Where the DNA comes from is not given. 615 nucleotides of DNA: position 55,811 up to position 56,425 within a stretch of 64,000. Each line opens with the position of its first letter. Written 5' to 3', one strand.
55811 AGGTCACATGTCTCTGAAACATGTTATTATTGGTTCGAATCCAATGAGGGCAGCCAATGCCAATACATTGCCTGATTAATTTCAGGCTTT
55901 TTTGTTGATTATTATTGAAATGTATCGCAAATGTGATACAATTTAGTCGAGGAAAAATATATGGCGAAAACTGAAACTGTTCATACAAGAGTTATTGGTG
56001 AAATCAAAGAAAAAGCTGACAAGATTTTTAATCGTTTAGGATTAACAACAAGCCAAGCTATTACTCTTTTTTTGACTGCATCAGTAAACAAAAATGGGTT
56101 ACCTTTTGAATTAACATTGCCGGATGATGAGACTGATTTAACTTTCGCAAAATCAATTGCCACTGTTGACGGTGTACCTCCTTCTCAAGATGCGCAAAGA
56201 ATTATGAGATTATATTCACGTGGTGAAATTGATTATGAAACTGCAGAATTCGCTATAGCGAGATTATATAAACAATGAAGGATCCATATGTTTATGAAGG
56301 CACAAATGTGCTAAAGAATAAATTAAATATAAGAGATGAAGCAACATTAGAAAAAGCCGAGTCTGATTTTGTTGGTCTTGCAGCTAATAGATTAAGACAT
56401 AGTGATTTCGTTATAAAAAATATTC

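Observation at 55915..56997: Fic toxin with a non-canonical motif paired with a DinJ-fused antitoxin and a palindromic operator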

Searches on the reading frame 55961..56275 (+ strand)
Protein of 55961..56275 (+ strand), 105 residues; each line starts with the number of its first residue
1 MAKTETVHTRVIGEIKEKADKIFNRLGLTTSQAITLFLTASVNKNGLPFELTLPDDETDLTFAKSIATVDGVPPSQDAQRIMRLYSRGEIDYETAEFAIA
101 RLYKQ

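Call 3: search_protein_families(library=pfam, proteins=[window:55961-56275:+], max_evalue=1)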
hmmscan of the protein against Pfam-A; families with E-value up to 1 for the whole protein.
window:55961-56275:+ (105 aa): 2 families
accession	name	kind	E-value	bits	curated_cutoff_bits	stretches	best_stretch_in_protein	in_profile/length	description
PF04221.18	RelB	-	1.6e-12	47.6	22.4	1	5-58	2-55/82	RelB antitoxin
PF18495.6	VbhA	-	0.11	12.9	25.9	1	68-93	13-38/47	Antitoxin VbhA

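Call 4: search_protein_families(library=ncbifam, proteins=[window:55961-56275:+], max_evalue=1)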
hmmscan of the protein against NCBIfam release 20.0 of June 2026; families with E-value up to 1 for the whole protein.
window:55961-56275:+ (105 aa): 3 families
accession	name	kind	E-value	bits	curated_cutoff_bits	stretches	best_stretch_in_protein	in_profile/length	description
TIGR02384.1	RelB_DinJ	subfamily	9e-20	70.7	45.65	1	1-76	1-73/85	type II toxin-antitoxin system RelB/DinJ family antitoxin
NF050811.1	RelB_ParD_antitoxin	subfamily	2.1e-08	34.3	60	1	14-63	6-54/83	type II toxin-antitoxin system RelB/ParD family antitoxin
NF008412.0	PRK11235.1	equivalog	0.0002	21.5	96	1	6-59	3-57/80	type II toxin-antitoxin system RelB/DinJ family antitoxin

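Call 7: search_solved_structures(query=window:55961-56275:+, max_evalue=10, show_alignments=4)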
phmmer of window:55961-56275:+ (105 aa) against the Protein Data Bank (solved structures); distinct sequences matched with E-value up to 10: 5.
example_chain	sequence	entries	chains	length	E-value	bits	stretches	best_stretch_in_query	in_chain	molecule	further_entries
9lew_A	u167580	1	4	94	5e-08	36.4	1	3-71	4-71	DNA-damage-inducible protein J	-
4ml0_A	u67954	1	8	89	0.00032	24.2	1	2-79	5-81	Predicted antitoxin of YafQ-DinJ toxin-antitoxin system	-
4q2u_A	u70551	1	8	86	0.00038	24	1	2-79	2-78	Antitoxin DinJ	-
4fxe_A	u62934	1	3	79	0.0034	20.9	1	7-58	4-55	Antitoxin RelB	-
2k29_A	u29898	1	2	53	0.053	17.1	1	6-53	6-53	Antitoxin RelB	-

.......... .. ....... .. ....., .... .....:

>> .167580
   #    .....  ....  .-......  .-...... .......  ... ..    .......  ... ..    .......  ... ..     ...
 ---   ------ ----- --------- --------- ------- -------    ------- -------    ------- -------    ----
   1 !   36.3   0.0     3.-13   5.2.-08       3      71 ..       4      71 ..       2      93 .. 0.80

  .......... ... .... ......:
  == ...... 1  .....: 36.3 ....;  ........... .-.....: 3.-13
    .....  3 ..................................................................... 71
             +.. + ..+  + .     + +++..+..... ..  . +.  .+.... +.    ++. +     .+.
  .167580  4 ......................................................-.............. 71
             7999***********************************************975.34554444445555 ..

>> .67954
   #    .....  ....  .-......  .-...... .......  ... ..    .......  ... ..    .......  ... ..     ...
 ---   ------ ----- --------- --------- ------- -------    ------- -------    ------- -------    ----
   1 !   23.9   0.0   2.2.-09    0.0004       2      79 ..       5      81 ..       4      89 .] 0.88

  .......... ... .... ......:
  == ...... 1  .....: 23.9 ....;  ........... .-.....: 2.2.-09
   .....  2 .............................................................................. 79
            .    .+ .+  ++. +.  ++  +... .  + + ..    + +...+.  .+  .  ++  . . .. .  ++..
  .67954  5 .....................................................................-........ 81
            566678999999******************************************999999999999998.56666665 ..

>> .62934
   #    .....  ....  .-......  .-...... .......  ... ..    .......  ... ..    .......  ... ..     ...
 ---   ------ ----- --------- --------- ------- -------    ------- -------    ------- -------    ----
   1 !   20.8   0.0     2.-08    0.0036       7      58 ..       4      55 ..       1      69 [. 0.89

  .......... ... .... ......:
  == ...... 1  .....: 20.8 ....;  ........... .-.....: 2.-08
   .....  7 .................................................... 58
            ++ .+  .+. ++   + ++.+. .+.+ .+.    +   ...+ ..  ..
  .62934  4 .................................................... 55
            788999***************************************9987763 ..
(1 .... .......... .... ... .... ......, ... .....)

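Call 10: find_homologous_proteins(query=window:55961-56275:+, max_evalue=0.001)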
Query window:55961-56275:+ (105 aa): 326 proteins with E <= 0.001 among 328 candidates; the best 120 are listed.
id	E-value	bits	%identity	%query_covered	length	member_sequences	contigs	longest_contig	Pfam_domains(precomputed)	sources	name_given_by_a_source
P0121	1.6e-55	203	93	100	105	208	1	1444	PF04221.19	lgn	-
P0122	2.4e-55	202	92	100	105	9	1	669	PF04221.19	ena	-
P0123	4.7e-53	195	91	99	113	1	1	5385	PF04221.19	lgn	-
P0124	2.4e-52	193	91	100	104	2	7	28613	PF04221.19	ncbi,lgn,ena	-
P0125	1.1e-51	191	88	99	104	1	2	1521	PF04221.19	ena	-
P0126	5.1e-51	188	88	100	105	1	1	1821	PF04221.19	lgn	-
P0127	7.7e-50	185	90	99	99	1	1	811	PF04221.19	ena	-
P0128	8.3e-49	181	88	99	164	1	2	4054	PF04221.19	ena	-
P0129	1.7e-47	177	83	100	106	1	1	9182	PF04221.19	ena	-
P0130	4.6e-47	176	82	100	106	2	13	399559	PF04221.19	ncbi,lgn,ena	-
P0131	5.3e-47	176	84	99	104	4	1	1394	PF04221.19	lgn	-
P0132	2.4e-45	170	80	100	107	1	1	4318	PF04221.19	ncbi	-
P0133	4.6e-45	169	81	100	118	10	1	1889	PF04221.19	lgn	-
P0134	4.6e-45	169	78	100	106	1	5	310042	PF04221.19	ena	-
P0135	5.8e-45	169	78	99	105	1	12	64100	PF04221.19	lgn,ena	-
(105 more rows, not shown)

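Call 15: search_protein_families(library=padloc, proteins=[window:55961-56275:+], max_evalue=1)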
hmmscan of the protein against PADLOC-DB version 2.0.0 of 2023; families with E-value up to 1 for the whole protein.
window:55961-56275:+ (105 aa): 0 families

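Call 69: predict_structure(alignment_id=A3)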
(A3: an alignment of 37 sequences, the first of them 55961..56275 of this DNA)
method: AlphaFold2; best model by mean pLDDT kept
length: 105 residues; sequences in the alignment: 37
mean_pLDDT: 76.9   pTM: 0.42
mean pLDDT of the five models: 76.9, 72.0, 67.2, 65.0, 64.3
residues with pLDDT >= 90: 5; 70-90: 78; 50-70: 19; < 50: 3
segments of 3 or more residues with pLDDT < 50: none
pLDDT, mean of each block of 10 residues (from residue 1): 53 77 82 79 72 65 79 85 86 90 78
secondary structure, 60 per line:
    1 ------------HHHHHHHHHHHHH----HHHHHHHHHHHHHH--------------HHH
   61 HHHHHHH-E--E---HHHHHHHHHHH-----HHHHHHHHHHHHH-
elements in order: H13-25 H30-43 H58-67 H76-86 H92-104

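Call 72: fold_search(model_id=the predicted structure, library=pdb)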
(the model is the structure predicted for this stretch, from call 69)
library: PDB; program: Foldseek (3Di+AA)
matches with E <= 10: 24; with E <= 0.001: 0
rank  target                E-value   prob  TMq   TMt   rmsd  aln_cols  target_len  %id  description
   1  9lew_C                6.0e-03  1.00  0.44  0.50   9.3        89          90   27  The crystal structure of DinJ-YafQ complex from Vibrio cholerae (released 2025-07-30)
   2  9lew_G                6.4e-03  1.00  0.44  0.51   9.3        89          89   27  The crystal structure of DinJ-YafQ complex from Vibrio cholerae (released 2025-07-30)
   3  4ml0_G                7.8e-03  1.00  0.43  0.53  10.6        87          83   29  Crystal structure of E.coli DinJ-YafQ complex (released 2014-06-25)
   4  4ml0_C                1.2e-02  1.00  0.42  0.53  10.7        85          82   29  Crystal structure of E.coli DinJ-YafQ complex (released 2014-06-25)
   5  9lew_E                1.5e-02  0.99  0.41  0.50  13.3        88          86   28  The crystal structure of DinJ-YafQ complex from Vibrio cholerae (released 2025-07-30)
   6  9lew_A                1.5e-02  0.99  0.42  0.50  13.2        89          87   27  The crystal structure of DinJ-YafQ complex from Vibrio cholerae (released 2025-07-30)
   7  4ml0_A                2.0e-02  0.99  0.43  0.53  10.6        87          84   29  Crystal structure of E.coli DinJ-YafQ complex (released 2014-06-25)
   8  4q2u_A                2.3e-02  0.99  0.44  0.53  10.6        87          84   28  Crystal structure of the E. coli DinJ-YafQ toxin-antitoxin complex (released 2014-06-11)
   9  5eu0_B                7.5e-01  0.91  0.35  0.61   2.8        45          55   18  FIC domain of Bep1 from Bartonella rochalimae in complex with BiaA (released 2017-03-01)
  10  4fxe_B                1.2e+00  0.51  0.40  0.52  11.4        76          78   24  Crystal structure of the intact E. coli RelBE toxin-antitoxin complex (released 2012-08-29)
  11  3tl4                  2.2e+00  0.13  0.25  0.15  13.6        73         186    8  Crystal Structure of the tRNA Binding Domain of Glutaminyl-tRNA Synthetase from Saccharomyces cerevisiae (released 2011-11-30)
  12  3dd9_G                3.5e+00  0.10  0.32  0.30  13.3       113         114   16  Structure of DocH66Y dimer (released 2009-06-09)
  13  9gmb_F                4.5e+00  0.02  0.16  0.10  18.5       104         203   18  MukEF in complex with the phage protein gp5.9 (released 2025-03-26)
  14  3dd7_C                6.5e+00  0.04  0.26  0.22  16.3       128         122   14  Structure of DocH66Y in complex with the C-terminal domain of Phd (released 2008-09-16)
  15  3sc3_B                7.9e+00  0.07  0.29  0.18   5.9        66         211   15  Crystal structure of a Putative DNA replication regulator Hda (Sama_1916) from SHEWANELLA AMAZONENSIS SB2B at 3.00 A r (released 2011-07-13)
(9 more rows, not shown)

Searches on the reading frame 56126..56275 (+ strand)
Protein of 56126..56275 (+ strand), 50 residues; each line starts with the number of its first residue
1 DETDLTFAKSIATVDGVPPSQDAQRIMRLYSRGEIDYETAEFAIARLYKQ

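Call 37: search_solved_structures(query=A1, max_evalue=10, show_alignments=4)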
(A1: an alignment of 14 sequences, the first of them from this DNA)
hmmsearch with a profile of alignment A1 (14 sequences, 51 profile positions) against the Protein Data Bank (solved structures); distinct sequences matched with E-value up to 10: 13.
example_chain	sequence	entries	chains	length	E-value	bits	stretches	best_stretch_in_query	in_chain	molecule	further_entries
2du3_A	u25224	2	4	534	0.0028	20.4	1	21-47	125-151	O-phosphoseryl-tRNA synthetase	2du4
2du5_A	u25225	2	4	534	0.0028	20.4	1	21-47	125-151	O-phosphoseryl-tRNA synthetase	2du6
2du7_A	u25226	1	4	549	0.057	16.2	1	23-47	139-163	O-phosphoseryl-tRNA synthetase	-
5x6c_A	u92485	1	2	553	0.058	16.2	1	23-47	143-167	O-phosphoserine--tRNA(Cys) ligase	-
9fw5_A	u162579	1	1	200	0.07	15.9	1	25-47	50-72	Retroaldolase 17 (RAD17)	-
4ci6_B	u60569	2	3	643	0.17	14.7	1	8-39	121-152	PROTEIN KINASE YOPO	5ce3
3hkz_Y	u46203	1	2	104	0.26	14.1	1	24-50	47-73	DNA-directed RNA polymerase subunit 13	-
24gg_A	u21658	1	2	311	0.71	12.7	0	22-40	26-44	DctP family TRAP transporter solute receptor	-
24gh_A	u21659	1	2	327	0.8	12.5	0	22-40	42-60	DctP family TRAP transporter solute receptor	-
1t9m_A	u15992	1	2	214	0.83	12.5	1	9-34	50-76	probable pyridoxamine 5'-phosphate oxidase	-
2eyu_A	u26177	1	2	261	0.87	12.4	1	24-41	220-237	twitching motility protein PilT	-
2gsz_A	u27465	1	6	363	1.1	12.2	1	24-41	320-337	twitching motility protein PilT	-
2ewv_A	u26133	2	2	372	1.1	12.1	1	24-41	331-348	twitching motility protein PilT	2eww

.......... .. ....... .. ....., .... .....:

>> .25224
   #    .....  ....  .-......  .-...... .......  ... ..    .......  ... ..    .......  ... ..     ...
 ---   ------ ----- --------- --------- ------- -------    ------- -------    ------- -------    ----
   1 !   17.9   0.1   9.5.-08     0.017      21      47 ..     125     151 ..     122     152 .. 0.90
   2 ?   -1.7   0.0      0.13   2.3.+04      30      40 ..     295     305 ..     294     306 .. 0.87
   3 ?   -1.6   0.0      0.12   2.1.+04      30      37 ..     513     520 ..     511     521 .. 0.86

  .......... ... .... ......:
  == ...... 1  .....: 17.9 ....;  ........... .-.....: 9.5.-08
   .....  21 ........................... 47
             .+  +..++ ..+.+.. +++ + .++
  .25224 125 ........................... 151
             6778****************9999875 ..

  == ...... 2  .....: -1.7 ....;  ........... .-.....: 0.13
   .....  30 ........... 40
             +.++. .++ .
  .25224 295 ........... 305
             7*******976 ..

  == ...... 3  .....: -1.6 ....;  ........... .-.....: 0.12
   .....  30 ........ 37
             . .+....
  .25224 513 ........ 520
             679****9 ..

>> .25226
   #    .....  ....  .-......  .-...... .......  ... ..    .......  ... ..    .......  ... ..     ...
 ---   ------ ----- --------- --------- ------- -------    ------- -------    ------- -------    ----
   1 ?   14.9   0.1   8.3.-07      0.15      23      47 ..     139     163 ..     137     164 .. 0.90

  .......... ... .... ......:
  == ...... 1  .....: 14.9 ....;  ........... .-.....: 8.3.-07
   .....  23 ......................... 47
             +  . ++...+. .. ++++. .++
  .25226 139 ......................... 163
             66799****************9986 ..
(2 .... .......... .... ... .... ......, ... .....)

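Call 38: search_protein_families(library=pfam, alignment_id=A1, max_evalue=1)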
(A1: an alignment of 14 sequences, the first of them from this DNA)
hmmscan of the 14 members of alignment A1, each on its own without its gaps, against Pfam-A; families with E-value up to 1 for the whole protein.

A. member 1, seq(50 aa): 1 family
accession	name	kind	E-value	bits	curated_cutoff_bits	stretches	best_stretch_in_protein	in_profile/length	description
PF18495.6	VbhA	-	0.027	14.9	25.9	1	13-39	13-39/47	Antitoxin VbhA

B. families by the number of members that match (of 14 scanned): 7 families
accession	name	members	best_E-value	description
PF18495.6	VbhA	11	2.4e-05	Antitoxin VbhA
PF22746.1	SHOCT-like_DUF2089-C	2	0.0053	SHOCT-like domain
PF08977.15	BOFC_N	1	0.047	Bypass of Forespore C, N terminal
PF00123.25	Hormone_2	1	0.085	Peptide hormone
PF21805.3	Imm5_like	1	0.16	Imm-5 like putative immunity protein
PF24188.1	DUF7416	1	0.17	Family of unknown function (DUF7416)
PF18773.7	Importin_rep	1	0.2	Importin 13 repeat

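Call 47: find_homologous_proteins(query=A1, max_evalue=0.001)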
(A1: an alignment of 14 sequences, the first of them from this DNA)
Query A1 (14 sequences) (50 aa, profile of the alignment): 982 proteins with E <= 0.001 among 2261 candidates; the best 120 are listed.
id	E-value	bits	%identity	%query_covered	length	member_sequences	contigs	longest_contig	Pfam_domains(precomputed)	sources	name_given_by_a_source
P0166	8.7e-22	94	74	100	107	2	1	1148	PF04221.19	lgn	-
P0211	1.1e-21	94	72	100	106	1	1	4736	PF04221.19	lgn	-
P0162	1.1e-21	94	72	100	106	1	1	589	PF04221.19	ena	-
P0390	1.2e-21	94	92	100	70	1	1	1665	-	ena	-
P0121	1.9e-21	93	96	100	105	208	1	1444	PF04221.19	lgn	-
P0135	2.0e-21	93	78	98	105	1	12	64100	PF04221.19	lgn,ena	-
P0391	2.5e-21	93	72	94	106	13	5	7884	PF04221.19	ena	-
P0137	3.4e-21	92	78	100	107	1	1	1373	PF04221.19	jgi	-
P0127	5.2e-21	92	96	98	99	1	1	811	PF04221.19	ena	-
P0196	5.2e-21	92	72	100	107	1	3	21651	PF04221.19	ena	-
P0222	6.0e-21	91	66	100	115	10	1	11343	PF04221.19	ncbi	-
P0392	8.1e-21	91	66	100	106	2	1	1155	PF04221.19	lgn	-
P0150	8.1e-21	91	80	100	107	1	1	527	PF04221.19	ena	-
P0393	9.7e-21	91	70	100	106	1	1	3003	PF04221.19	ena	-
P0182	9.9e-21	91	70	100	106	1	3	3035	PF04221.19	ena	-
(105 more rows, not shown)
